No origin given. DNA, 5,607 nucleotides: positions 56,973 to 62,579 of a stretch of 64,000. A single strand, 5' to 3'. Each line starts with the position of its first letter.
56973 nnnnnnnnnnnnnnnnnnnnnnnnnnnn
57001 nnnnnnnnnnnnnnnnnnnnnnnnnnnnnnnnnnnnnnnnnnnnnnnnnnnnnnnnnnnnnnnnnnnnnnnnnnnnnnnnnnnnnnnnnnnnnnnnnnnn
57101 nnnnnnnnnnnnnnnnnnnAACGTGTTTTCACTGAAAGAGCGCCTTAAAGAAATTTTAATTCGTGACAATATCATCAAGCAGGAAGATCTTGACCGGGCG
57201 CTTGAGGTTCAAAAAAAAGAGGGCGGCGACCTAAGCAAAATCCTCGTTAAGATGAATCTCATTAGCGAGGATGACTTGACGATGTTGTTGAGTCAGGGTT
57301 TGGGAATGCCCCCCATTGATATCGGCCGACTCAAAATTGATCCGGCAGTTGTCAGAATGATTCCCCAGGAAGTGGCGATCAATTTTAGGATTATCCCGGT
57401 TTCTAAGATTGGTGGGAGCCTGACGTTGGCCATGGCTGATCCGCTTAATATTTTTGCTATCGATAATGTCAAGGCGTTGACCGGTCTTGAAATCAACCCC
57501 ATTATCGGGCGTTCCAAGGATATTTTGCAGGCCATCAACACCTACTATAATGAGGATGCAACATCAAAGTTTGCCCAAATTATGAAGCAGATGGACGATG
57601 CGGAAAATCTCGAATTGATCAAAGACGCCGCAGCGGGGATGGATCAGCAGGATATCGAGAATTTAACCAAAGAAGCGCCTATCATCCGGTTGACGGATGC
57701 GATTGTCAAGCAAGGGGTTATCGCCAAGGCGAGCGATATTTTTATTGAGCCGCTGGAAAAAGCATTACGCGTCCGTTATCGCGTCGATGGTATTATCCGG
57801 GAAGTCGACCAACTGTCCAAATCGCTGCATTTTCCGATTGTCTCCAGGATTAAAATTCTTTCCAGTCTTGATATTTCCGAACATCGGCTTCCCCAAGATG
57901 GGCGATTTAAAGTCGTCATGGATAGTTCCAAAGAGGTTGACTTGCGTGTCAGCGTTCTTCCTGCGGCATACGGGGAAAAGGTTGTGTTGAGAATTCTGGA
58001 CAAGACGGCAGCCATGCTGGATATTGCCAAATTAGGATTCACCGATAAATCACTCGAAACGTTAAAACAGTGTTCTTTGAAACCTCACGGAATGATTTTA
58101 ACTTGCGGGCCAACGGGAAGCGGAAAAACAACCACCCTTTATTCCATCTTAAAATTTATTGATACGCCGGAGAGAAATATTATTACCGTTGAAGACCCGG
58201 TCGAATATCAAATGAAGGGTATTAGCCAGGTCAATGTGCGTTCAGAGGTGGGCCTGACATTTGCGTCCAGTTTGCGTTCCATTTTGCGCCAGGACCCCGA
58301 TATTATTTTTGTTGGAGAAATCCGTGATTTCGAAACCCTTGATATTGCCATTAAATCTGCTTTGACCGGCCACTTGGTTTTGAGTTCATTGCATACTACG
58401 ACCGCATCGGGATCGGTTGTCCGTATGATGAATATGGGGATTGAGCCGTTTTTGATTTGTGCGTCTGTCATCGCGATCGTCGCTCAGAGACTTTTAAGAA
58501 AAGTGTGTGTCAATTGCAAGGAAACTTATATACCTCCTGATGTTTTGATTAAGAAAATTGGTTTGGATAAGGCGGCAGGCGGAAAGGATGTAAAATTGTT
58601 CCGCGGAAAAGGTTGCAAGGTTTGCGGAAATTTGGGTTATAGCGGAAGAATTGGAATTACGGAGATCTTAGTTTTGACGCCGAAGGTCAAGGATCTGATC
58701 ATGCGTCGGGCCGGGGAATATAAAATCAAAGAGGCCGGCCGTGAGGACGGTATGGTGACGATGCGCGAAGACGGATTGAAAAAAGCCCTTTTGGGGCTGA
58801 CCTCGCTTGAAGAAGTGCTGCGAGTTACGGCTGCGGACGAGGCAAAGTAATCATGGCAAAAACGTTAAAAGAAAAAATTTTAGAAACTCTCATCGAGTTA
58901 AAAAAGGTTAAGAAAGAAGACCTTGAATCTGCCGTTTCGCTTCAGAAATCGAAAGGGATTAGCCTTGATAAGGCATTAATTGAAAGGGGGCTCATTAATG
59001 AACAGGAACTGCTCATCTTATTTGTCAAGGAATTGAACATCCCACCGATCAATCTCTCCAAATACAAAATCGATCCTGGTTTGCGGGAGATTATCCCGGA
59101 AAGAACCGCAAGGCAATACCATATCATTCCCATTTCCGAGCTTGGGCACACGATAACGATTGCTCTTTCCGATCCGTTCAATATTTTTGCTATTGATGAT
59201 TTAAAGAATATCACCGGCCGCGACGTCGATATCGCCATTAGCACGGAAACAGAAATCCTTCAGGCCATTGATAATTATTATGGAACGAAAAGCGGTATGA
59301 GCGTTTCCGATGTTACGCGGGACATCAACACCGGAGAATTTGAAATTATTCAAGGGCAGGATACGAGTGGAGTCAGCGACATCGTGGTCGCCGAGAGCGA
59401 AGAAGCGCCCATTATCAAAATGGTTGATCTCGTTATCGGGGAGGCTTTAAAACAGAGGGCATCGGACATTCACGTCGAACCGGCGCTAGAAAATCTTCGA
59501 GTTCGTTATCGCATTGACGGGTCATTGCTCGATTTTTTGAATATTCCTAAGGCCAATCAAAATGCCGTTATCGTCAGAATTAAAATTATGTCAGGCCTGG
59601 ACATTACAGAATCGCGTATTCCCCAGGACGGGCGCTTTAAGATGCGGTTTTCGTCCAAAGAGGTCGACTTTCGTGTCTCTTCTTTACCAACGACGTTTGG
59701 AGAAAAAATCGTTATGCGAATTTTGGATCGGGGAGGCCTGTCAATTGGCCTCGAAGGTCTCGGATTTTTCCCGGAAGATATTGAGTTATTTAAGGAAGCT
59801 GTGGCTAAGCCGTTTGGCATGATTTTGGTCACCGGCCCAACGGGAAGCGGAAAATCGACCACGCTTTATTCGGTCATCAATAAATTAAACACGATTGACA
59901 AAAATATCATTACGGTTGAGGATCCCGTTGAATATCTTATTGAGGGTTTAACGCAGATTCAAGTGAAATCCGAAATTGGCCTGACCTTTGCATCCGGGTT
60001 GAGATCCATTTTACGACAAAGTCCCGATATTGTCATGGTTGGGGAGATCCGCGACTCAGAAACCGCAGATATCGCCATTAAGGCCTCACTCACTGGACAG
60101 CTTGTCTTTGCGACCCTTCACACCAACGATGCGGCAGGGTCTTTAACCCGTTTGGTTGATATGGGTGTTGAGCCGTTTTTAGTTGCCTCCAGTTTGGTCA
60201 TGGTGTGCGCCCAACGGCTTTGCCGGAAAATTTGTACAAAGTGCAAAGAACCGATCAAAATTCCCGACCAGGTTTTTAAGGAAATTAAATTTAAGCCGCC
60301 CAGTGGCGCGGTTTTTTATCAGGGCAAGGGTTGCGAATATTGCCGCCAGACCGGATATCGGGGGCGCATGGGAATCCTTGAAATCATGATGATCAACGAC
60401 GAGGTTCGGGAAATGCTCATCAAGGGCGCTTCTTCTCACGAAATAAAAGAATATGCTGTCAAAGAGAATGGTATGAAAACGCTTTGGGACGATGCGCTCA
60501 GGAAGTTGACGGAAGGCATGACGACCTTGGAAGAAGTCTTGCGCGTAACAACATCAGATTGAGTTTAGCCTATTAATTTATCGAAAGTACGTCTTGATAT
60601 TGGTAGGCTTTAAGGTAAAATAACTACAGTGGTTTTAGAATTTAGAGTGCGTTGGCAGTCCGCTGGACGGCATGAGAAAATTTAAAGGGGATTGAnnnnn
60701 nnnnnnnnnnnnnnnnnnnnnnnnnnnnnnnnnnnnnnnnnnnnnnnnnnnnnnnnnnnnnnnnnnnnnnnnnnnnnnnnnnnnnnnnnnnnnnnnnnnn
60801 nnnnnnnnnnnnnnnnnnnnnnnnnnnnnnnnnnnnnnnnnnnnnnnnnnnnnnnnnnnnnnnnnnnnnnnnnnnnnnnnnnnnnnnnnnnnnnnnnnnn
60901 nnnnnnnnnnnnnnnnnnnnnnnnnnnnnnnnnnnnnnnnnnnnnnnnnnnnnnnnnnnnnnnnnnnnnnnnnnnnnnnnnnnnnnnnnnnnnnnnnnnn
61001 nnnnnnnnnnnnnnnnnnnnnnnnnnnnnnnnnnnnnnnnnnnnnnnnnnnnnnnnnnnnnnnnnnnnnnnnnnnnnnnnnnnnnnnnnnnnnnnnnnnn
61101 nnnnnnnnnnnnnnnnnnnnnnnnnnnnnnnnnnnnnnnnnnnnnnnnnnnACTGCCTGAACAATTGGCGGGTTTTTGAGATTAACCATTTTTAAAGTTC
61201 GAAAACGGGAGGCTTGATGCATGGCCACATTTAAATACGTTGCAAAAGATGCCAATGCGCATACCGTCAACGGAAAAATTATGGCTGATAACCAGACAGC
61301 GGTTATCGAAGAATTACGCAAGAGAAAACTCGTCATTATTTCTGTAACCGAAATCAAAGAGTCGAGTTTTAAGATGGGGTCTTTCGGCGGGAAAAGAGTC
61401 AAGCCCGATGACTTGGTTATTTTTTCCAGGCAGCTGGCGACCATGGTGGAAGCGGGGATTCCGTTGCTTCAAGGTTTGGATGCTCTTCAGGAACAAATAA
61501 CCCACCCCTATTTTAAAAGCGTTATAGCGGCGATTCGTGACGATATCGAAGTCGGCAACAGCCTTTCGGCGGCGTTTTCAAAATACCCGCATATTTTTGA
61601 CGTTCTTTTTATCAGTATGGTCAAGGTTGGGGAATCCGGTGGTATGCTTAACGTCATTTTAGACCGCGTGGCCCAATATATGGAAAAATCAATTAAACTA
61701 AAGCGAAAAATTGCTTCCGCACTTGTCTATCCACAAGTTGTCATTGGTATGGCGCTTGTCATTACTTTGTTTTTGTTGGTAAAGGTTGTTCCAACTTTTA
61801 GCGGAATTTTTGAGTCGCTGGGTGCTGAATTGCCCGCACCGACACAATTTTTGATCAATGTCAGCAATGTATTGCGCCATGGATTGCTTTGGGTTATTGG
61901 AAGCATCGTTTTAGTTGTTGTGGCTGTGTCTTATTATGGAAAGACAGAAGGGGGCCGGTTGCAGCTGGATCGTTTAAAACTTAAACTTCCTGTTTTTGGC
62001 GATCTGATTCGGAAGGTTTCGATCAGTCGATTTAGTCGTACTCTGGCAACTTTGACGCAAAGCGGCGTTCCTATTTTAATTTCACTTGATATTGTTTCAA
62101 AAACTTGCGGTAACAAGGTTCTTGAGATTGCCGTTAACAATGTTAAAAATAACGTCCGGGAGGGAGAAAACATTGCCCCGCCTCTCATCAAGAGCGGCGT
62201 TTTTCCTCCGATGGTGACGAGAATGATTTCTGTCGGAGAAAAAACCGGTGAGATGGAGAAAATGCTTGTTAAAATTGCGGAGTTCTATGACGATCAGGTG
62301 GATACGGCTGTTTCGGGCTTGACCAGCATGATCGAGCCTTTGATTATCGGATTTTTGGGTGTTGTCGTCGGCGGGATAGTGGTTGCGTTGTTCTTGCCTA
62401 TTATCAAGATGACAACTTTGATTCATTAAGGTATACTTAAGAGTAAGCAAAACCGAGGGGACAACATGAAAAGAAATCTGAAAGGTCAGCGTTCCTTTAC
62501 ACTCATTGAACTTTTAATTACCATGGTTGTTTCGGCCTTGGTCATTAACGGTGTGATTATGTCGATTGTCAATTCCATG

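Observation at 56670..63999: Type IV pilus locus with two tandem PilB/GspE assembly ATPases bracketed by two standalone MshEN-domain proteins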

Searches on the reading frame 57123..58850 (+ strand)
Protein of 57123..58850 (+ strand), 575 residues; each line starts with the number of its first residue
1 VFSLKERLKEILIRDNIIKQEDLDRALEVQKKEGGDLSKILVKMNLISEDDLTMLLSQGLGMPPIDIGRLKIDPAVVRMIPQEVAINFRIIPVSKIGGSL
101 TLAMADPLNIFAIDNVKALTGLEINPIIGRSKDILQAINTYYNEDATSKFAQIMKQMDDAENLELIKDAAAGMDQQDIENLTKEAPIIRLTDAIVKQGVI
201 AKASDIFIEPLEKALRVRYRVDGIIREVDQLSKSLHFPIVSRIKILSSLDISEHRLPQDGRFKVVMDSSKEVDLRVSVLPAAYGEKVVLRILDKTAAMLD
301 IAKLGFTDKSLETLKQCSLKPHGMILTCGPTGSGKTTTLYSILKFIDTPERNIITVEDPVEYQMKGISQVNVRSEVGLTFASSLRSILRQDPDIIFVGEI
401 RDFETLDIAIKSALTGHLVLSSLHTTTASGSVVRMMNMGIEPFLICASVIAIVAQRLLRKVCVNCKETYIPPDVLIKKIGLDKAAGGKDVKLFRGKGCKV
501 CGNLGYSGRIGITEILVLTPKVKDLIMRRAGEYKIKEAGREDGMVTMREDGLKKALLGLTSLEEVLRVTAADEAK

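Call 3: search_protein_families(library=pfam, proteins=[window:57123-58850:+], max_evalue=0.01)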
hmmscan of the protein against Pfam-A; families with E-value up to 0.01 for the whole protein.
window:57123-58850:+ (575 aa): 3 families
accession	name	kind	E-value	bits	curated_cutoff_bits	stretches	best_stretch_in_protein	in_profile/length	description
PF00437.27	T2SSE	-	2.1e-133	445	24.9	1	182-567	3-370/370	Type II/IV secretion system protein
PF05157.20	MshEN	-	4.2e-19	68.7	23.1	1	60-146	1-88/90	MshEN domain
PF13401.12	AAA_22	-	0.0033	18.2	27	0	322-367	5-50/130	AAA domain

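Call 4: search_protein_families(library=ncbifam, proteins=[window:57123-58850:+], max_evalue=0.01)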
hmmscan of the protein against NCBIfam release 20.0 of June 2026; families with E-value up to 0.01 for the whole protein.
window:57123-58850:+ (575 aa): 26 families (the best 25 are shown)
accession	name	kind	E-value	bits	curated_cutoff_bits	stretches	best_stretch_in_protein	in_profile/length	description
TIGR02538.1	type_IV_pilB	equivalog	7.4e-189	629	675.65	1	8-570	2-563/564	type IV-A pilus assembly ATPase PilB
TIGR02533.1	type_II_gspE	equivalog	3.6e-173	576.7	630.25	1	78-569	2-486/486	type II secretion system ATPase GspE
NF053534.1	T4PilAsmATPsTfpB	equivalog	1.4e-129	433.2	850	1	41-569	57-582/584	type IV pilus assembly ATPase TfpB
NF007755.0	PRK10436.1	equivalog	1.8e-123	412.7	617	1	172-572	70-462/465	type II secretion system protein GspE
NF041000.1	ATPase_ComGA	equivalog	4.8e-73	245.4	300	1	193-459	2-266/267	competence type IV pilus ATPase ComGA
TIGR01420.1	pilT_fam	subfamily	1.4e-52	179.1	319.1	1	193-461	4-271/343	PilT/PilU family type 4a pilus ATPase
TIGR02525.1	plasmid_TraJ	equivalog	2.9e-28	98.9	368.3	1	289-438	122-272/372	plasmid transfer ATPase TraJ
TIGR02524.1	dot_icm_DotB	equivalog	1.9e-18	66.8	463.3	1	322-436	134-257/358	Dot/Icm type IV secretion system ATPase DotB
NF058587.1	archaellum_moto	equivalog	3.4e-17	62.4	550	1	294-438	247-396/527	archaellum flagellar ATPase motor FlaI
TIGR02788.1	VirB11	equivalog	2.5e-15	56.3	249.95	1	312-439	135-266/308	P-type DNA transfer ATPase VirB11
TIGR02782.1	TrbB_P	equivalog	6.4e-15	55.2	304.55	1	308-437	123-254/303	P-type conjugative transfer ATPase TrbB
NF012033.0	PRK15489.1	equivalog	8.4e-14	50.6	537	1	5-200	490-681/703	glycosyl transferase family protein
NF010469.0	PRK13894.1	subfamily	2.9e-13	49.9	508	1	307-436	135-265/320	conjugal transfer ATPase TrbB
NF053729.1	c-di-GMP_motif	domain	1.5e-12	47.1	38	1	8-58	2-52/53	cyclic di-GMP-binding domain-containing protein, MshE-related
NF008411.1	PRK11234.1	equivalog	1.8e-12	46.5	1170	1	7-159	483-634/723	cyclic di-3',5'-guanylate-activated glycosyltransferase NfrB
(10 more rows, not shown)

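Call 52: search_solved_structures(query=window:57123-58847:+, max_evalue=1e-30)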
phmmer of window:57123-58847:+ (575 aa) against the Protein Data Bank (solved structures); distinct sequences matched with E-value up to 1e-30: 17.
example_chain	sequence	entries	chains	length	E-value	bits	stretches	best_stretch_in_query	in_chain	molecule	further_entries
5zfr_A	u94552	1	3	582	2.4e-161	541.3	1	6-573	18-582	Type IV pilus biogenesis ATPase PilB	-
5tsg_B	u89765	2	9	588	1.2e-159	535.6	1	6-573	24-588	Type IV pilus biogenesis ATPase PilB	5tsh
6olj_C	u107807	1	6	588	4.5e-159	533.7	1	6-573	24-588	Type IV pilus biogenesis ATPase PilB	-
3jc8_Ba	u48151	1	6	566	4.5e-148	497.4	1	6-572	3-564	Type IV-A pilus assembly ATPase PilB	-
6f8l_G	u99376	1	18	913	6.5e-143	480.4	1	7-570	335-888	Type IV pilus assembly protein PilF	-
4pht_A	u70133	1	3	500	2.3e-117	396.1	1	80-570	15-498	General secretory pathway protein E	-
4kss_A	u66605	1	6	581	4.2e-112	378.7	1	176-570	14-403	Type II secretion system protein E, hemolysin-coregulated protein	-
4ksr_A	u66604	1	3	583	4.3e-112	378.7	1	176-570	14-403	Type II secretion system protein E, Hemolysin-coregulated protein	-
1p9r_A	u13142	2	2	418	9.5e-112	377.6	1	176-569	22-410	General secretion pathway protein E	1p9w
6ejf_A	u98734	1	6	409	1.2e-107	364.1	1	192-570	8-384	Type IV pilus assembly protein PilF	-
5oiu_A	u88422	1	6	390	1.4e-107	363.8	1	190-569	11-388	Type IV pilus assembly protein PilF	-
5it5_F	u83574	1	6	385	1.9e-107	363.4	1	192-569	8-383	ATP binding motif-containing protein PilF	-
2ewv_A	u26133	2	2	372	3.3e-34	121.7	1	274-461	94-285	twitching motility protein PilT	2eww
2gsz_A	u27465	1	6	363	4.3e-34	121.3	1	289-461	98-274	twitching motility protein PilT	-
2eyu_A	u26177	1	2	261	2.3e-33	118.9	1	299-461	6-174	twitching motility protein PilT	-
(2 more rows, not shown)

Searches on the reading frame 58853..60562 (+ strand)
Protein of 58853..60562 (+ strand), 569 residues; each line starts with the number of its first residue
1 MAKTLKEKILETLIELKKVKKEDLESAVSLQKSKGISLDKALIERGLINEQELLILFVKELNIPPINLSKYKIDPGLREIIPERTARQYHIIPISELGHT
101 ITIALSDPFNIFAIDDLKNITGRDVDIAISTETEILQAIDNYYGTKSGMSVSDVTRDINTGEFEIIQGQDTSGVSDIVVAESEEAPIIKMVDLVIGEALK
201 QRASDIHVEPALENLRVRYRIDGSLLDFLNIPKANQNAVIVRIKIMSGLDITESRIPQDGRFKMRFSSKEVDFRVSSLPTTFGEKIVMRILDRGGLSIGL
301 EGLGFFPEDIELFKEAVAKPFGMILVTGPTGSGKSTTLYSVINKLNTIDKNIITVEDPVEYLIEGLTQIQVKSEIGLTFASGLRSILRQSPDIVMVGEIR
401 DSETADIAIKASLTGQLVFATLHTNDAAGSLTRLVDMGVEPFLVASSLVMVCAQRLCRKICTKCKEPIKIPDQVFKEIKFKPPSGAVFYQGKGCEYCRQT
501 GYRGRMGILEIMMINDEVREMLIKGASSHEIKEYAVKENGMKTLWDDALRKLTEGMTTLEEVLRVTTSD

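Call 3: search_protein_families(library=pfam, proteins=[window:58853-60562:+], max_evalue=0.01)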
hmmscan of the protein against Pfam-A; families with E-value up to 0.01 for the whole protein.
window:58853-60562:+ (569 aa): 8 families
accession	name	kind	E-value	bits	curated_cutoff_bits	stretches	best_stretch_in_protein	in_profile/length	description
PF00437.27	T2SSE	-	3.2e-134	447.7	24.9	1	182-564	3-370/370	Type II/IV secretion system protein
PF05157.20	MshEN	-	2.1e-20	72.9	23.1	1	61-147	1-88/90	MshEN domain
PF25199.1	nSTAND_NTPase5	-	0.00016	21.9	34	1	314-364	34-85/145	Novel STAND NTPase 5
PF01637.24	ATPase_2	-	0.0004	20.7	33.2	1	320-478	19-123/225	ATPase domain predominantly from Archaea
PF13401.12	AAA_22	-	0.00066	20.4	27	1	322-360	6-44/130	AAA domain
PF13555.12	AAA_29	-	0.0016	18.6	27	1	320-338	21-39/61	P-loop containing region of AAA domain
PF03266.21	NTPase_1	-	0.0017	18.7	23.9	0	324-347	2-25/168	NTPase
PF13191.12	AAA_16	-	0.0074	17.2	32.6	0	316-360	19-62/167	AAA ATPase domain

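Call 4: search_protein_families(library=ncbifam, proteins=[window:58853-60562:+], max_evalue=0.01)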
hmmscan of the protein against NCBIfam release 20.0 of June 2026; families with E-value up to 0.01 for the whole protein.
window:58853-60562:+ (569 aa): 27 families (the best 25 are shown)
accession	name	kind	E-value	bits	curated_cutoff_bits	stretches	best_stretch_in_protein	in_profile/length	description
TIGR02538.1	type_IV_pilB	equivalog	2.7e-192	640.3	675.65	1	9-567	2-563/564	type IV-A pilus assembly ATPase PilB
TIGR02533.1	type_II_gspE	equivalog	1.8e-181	604.1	630.25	1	81-566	4-486/486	type II secretion system ATPase GspE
NF053534.1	T4PilAsmATPsTfpB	equivalog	2e-143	478.9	850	1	26-566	41-582/584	type IV pilus assembly ATPase TfpB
NF007755.0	PRK10436.1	equivalog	5.3e-134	447.4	617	1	86-566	14-459/465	type II secretion system protein GspE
NF041000.1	ATPase_ComGA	equivalog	7.6e-77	257.9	300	1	194-458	3-266/267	competence type IV pilus ATPase ComGA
TIGR01420.1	pilT_fam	subfamily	7.4e-57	193.1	319.1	1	194-459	5-270/343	PilT/PilU family type 4a pilus ATPase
TIGR02525.1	plasmid_TraJ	equivalog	1.5e-25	90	368.3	1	315-437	143-272/372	plasmid transfer ATPase TraJ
TIGR02524.1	dot_icm_DotB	equivalog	1.2e-24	87.2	463.3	1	315-436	128-258/358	Dot/Icm type IV secretion system ATPase DotB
TIGR02782.1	TrbB_P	equivalog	2.7e-15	56.5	304.55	1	323-436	138-254/303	P-type conjugative transfer ATPase TrbB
NF010469.0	PRK13894.1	subfamily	1.5e-14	54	508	1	314-435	143-265/320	conjugal transfer ATPase TrbB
NF058587.1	archaellum_moto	equivalog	6.8e-13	48.2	550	1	324-435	278-394/527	archaellum flagellar ATPase motor FlaI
TIGR02788.1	VirB11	equivalog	5e-12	45.5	249.95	1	313-438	137-266/308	P-type DNA transfer ATPase VirB11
NF008411.1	PRK11234.1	equivalog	5.7e-12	44.8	1170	1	8-151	483-625/723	cyclic di-3',5'-guanylate-activated glycosyltransferase NfrB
TIGR03819.1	heli_sec_ATPase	hypoth_equivalog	1.4e-11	44.2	373.15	1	280-439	136-302/340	TadA family conjugal transfer-associated ATPase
NF010407.0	PRK13833.1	subfamily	2.5e-11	43.6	499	1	311-440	135-265/323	conjugal transfer protein TrbB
NF053729.1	c-di-GMP_motif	domain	6e-06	26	38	1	11-54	4-47/53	cyclic di-GMP-binding domain-containing protein, MshE-related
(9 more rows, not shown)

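Call 53: search_solved_structures(query=window:58853-60559:+, max_evalue=1e-30)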
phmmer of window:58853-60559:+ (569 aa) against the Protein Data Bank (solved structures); distinct sequences matched with E-value up to 1e-30: 19.
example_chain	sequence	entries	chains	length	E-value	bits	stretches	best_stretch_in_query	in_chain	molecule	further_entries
5tsg_B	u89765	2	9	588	9.4e-168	562.2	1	9-569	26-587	Type IV pilus biogenesis ATPase PilB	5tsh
6olj_C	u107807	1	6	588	3.2e-167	560.4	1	9-569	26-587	Type IV pilus biogenesis ATPase PilB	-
5zfr_A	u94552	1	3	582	4.2e-165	553.4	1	9-569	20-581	Type IV pilus biogenesis ATPase PilB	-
3jc8_Ba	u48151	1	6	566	4.9e-159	533.4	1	11-567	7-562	Type IV-A pilus assembly ATPase PilB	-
6f8l_G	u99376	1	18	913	3.8e-150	504.1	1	9-566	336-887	Type IV pilus assembly protein PilF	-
4pht_A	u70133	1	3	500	9e-122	410.4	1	152-567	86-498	General secretory pathway protein E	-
5oiu_A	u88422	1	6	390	1.1e-121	410.1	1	182-566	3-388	Type IV pilus assembly protein PilF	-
5it5_F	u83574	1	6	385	4.5e-121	408.1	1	189-566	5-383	ATP binding motif-containing protein PilF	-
6ejf_A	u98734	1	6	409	5e-121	408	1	189-566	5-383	Type IV pilus assembly protein PilF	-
4kss_A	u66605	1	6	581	1.2e-117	396.8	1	178-567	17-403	Type II secretion system protein E, hemolysin-coregulated protein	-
4ksr_A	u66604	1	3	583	1.2e-117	396.8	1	178-567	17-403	Type II secretion system protein E, Hemolysin-coregulated protein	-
1p9r_A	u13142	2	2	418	3.9e-117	395.1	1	177-566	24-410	General secretion pathway protein E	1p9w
5fl3_A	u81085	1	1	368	7.6e-41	143.4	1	198-459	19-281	PILI RETRACTION PROTEIN PILT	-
6ojx_A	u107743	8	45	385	6.8e-34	120.5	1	195-437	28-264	Twitching motility pilus retraction ATPase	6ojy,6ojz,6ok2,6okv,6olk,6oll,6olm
3jvu_A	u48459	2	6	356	5.9e-33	117.4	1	197-460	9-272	Twitching mobility protein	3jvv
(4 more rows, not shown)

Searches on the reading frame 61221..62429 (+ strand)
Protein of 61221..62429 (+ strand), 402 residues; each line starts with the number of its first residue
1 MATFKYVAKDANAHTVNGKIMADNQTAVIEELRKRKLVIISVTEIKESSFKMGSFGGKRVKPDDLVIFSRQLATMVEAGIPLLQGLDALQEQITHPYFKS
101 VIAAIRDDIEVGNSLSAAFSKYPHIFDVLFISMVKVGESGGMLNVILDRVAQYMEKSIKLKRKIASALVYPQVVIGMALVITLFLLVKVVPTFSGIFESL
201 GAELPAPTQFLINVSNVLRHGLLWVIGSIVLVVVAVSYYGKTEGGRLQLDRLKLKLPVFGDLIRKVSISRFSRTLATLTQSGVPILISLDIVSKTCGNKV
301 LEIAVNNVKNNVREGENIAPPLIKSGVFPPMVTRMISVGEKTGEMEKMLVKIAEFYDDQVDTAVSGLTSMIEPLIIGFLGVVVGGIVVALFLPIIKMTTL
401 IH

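Call 3: search_protein_families(library=pfam, proteins=[window:61221-62429:+], max_evalue=0.01)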
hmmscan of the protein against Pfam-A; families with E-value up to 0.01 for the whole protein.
window:61221-62429:+ (402 aa): 1 family
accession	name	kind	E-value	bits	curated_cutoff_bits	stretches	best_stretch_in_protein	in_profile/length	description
PF00482.28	T2SSF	-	4.1e-64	214.6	25.2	2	68-191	1-125/125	Type II secretion system (T2SS), protein F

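Call 4: search_protein_families(library=ncbifam, proteins=[window:61221-62429:+], max_evalue=0.01)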
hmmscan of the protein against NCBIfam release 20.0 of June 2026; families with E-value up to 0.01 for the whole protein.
window:61221-62429:+ (402 aa): 7 families
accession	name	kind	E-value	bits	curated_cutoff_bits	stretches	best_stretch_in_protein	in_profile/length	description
NF052606.1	T4PiliAsmPilCMyx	equivalog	5.2e-123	411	700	1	2-401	20-418/419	type IV pilus assembly protein PilC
NF052607.1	T4PiliAsmPilCThrm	equivalog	4.2e-120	401.5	700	1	1-397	1-400/406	type IV pilus assembly protein PilC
TIGR02120.1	GspF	equivalog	6.1e-117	391.3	424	1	4-401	1-401/401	type II secretion system inner membrane protein GspF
NF007861.0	PRK10573.1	equivalog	1.2e-81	274.8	401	1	4-401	7-398/401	protein transport protein HofC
NF047826.1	T3SSXpsF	equivalog_domain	1.6e-77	261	650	1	1-401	1-404/405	type II secretion system protein XpsF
NF041012.2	T4P_ComGB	equivalog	9.3e-41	140.2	240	1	68-397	6-330/332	competence type IV pilus assembly protein ComGB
NF045751.1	MPN385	equivalog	0.0083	16.8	120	0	338-396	40-97/105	MPN385 family protein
